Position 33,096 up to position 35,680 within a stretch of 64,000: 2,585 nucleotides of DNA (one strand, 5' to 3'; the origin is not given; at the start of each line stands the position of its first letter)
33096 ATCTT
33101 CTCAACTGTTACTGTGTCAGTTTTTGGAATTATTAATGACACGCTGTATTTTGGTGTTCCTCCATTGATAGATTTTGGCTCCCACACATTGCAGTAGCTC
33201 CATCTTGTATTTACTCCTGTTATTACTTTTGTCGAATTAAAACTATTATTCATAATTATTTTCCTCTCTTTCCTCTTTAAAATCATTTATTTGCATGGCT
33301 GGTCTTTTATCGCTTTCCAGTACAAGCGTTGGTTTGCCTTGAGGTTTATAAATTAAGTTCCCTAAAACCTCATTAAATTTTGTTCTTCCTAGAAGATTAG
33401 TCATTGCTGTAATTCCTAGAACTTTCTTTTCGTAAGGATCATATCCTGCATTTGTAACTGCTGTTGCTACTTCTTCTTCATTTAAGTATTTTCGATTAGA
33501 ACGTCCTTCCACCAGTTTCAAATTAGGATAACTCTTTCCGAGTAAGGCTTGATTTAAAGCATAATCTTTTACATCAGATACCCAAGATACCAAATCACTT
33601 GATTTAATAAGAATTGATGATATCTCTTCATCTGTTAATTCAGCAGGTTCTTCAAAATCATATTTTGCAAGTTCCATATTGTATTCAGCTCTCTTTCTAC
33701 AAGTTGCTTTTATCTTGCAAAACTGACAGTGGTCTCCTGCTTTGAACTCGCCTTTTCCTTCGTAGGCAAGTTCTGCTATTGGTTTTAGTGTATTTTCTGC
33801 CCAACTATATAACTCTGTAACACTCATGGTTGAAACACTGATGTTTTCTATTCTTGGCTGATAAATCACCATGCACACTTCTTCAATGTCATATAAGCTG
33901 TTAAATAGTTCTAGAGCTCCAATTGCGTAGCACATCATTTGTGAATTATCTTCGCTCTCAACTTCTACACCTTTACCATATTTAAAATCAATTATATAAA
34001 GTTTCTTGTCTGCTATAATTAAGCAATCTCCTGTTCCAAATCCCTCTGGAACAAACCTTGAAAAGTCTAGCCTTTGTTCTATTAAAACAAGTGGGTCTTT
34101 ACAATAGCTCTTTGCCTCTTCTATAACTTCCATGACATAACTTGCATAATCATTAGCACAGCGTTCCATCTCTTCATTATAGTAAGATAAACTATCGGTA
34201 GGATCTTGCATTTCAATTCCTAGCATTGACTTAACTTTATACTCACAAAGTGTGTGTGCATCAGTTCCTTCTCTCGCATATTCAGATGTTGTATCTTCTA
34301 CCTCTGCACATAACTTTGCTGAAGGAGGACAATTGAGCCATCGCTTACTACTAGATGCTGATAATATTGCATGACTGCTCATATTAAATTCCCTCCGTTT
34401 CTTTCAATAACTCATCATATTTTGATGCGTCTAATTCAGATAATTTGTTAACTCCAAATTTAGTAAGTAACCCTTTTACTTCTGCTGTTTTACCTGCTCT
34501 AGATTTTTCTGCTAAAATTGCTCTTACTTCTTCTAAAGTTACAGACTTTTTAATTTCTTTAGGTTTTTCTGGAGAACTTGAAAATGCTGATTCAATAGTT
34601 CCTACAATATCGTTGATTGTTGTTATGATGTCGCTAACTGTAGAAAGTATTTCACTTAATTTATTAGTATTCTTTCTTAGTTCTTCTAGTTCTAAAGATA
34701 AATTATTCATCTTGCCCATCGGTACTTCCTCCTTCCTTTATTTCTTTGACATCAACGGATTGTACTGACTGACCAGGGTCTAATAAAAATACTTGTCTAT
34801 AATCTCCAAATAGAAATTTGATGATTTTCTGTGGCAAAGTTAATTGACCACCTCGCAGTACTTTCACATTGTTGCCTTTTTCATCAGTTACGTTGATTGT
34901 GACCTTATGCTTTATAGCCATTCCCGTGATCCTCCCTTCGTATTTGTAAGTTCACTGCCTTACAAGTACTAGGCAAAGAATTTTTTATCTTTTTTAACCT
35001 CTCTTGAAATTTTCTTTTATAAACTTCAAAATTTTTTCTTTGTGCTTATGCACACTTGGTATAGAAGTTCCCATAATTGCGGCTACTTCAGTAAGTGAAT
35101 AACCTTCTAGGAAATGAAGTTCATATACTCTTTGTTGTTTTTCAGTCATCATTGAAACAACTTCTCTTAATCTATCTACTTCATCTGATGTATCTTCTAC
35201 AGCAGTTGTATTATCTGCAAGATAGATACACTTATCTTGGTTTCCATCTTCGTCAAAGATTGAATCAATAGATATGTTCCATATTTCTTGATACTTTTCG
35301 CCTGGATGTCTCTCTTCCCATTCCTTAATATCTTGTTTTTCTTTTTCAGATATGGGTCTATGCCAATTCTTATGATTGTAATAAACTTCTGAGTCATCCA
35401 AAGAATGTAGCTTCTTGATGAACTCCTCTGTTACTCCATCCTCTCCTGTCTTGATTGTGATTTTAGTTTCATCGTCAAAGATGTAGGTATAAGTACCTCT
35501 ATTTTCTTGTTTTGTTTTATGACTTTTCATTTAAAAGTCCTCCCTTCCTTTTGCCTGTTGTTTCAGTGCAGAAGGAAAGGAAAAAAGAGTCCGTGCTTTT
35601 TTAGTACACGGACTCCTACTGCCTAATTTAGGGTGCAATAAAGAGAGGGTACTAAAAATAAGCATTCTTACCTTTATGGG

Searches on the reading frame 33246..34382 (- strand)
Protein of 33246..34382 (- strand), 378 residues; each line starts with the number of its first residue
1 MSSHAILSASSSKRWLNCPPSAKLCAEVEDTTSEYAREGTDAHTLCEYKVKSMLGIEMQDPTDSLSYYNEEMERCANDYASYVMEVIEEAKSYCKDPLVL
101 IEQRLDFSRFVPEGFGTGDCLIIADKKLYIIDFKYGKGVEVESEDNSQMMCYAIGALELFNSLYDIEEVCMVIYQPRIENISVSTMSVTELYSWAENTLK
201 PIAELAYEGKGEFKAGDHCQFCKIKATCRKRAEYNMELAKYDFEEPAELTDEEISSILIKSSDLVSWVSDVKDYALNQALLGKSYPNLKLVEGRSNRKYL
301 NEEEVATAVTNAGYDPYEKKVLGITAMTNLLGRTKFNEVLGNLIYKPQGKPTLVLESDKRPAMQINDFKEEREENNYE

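Call 41: search_protein_families(library=pfam, proteins=[window:33246-34382:-], max_evalue=0.001)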
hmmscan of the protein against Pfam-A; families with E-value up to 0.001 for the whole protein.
window:33246-34382:- (378 aa): 2 families
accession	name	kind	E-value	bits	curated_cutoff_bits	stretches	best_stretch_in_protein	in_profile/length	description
PF10926.14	DUF2800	-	2.5e-161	537.4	21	1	4-361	1-368/368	Protein of unknown function (DUF2800)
PF12705.13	PDDEXK_1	-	3.8e-08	34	22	1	7-229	2-247/247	PD-(D/E)XK nuclease superfamily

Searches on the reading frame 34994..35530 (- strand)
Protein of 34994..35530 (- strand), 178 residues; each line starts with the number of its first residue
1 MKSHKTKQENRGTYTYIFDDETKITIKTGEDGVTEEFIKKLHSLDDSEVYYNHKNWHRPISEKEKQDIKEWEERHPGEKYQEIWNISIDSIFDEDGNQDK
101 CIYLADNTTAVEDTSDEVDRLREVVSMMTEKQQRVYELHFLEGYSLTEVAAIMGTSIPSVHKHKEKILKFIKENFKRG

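Call 41: search_protein_families(library=pfam, proteins=[window:34994-35530:-], max_evalue=0.001)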
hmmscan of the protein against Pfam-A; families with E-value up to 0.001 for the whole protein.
window:34994-35530:- (178 aa): 4 families
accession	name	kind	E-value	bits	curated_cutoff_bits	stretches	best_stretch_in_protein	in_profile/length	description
PF08281.18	Sigma70_r4_2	-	2.1e-10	40.5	25.7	1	120-169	3-52/54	Sigma-70, region 4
PF04545.22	Sigma70_r4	-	2.7e-05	24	24.1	1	128-171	5-48/50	Sigma-70, region 4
PF04297.20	UPF0122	-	4.9e-05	24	22.7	1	126-171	16-61/101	Putative helix-turn-helix protein, YlxM / p13 like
PF07638.17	Sigma70_ECF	-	6.2e-05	23.4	21.1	1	105-164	117-172/185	ECF sigma factor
